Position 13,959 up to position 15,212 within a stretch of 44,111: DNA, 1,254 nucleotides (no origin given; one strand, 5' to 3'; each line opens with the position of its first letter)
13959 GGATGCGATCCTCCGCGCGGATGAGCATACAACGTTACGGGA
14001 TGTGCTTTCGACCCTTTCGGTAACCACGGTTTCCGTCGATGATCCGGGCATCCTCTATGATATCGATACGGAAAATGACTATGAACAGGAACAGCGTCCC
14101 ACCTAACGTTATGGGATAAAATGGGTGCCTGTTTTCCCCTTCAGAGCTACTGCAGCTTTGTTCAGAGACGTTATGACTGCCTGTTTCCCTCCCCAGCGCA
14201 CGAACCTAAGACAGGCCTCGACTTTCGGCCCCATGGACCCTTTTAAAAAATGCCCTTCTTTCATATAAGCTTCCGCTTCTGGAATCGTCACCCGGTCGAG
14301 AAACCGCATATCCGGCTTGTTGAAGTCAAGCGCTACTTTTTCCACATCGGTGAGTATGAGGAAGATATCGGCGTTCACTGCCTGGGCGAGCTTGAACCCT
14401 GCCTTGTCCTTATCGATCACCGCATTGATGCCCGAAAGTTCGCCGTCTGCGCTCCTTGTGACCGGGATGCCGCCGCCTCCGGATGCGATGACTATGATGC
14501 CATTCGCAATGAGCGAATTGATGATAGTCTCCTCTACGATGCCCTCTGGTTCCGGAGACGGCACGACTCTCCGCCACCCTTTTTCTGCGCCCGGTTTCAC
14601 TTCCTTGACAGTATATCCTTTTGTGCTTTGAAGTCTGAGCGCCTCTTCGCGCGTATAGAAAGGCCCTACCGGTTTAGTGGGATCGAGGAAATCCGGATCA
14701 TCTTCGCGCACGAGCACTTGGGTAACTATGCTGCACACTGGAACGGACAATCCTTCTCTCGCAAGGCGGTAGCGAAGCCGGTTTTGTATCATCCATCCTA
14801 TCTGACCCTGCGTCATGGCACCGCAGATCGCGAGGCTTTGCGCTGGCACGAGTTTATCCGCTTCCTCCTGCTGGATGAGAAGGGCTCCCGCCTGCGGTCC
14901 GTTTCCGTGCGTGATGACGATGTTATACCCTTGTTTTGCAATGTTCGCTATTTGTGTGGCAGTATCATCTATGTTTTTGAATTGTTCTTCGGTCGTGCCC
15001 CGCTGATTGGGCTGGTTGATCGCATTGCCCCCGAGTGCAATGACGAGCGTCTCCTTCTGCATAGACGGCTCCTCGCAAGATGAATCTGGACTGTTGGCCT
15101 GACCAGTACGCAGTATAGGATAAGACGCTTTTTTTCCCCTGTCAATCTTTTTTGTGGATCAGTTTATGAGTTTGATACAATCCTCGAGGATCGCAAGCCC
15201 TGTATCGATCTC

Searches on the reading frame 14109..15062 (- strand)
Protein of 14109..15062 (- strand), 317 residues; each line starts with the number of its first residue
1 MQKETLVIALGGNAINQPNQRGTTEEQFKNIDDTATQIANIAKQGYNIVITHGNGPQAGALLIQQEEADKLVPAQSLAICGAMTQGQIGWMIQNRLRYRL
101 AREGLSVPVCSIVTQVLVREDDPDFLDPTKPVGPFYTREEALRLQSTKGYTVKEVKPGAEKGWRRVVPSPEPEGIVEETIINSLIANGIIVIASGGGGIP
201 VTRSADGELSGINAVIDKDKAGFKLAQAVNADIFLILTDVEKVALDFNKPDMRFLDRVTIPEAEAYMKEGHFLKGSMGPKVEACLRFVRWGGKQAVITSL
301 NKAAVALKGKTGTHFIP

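Call 63: search_protein_families(library=pfam, proteins=[window:14109-15062:-], max_evalue=0.001)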
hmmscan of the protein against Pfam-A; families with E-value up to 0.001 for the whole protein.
window:14109-15062:- (317 aa): 1 family
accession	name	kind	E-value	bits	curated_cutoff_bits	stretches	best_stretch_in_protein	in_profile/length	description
PF00696.33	AA_kinase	-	5e-28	98.8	24.9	1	5-299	2-234/234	Amino acid kinase family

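Call 77: search_protein_families(library=ncbifam, proteins=[window:14109-15062:-], max_evalue=0.00001)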
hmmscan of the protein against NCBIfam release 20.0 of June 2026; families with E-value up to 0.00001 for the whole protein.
window:14109-15062:- (317 aa): 8 families
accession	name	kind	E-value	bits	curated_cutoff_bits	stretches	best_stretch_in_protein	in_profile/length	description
TIGR00746.1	arcC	equivalog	6.2e-119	396.6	358.25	1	5-315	2-307/309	carbamate kinase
NF009007.0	PRK12352.1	subfamily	3e-101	338.5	266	1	3-316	2-314/316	carbamate kinase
NF009008.0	PRK12354.1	subfamily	9.5e-95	317.3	361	1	5-315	2-298/308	carbamate kinase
NF006926.0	PRK09411.1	equivalog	4.3e-68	229.7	416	1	4-314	2-294/297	carbamate kinase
TIGR00761.1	argB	equivalog_domain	1.3e-14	54.3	151.3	1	176-297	123-231/231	acetylglutamate kinase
NF010661.0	PRK14058.1-3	equivalog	1.8e-07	30.5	251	0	176-314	139-269/283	acetylglutamate/acetylaminoadipate kinase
NF010659.0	PRK14058.1-1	equivalog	5.3e-07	29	223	0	199-298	152-247/267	[LysW]-aminoadipate kinase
NF010662.0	PRK14058.1-4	equivalog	3.1e-06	26.5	194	1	176-299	136-243/264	[LysW]-aminoadipate/[LysW]-glutamate kinase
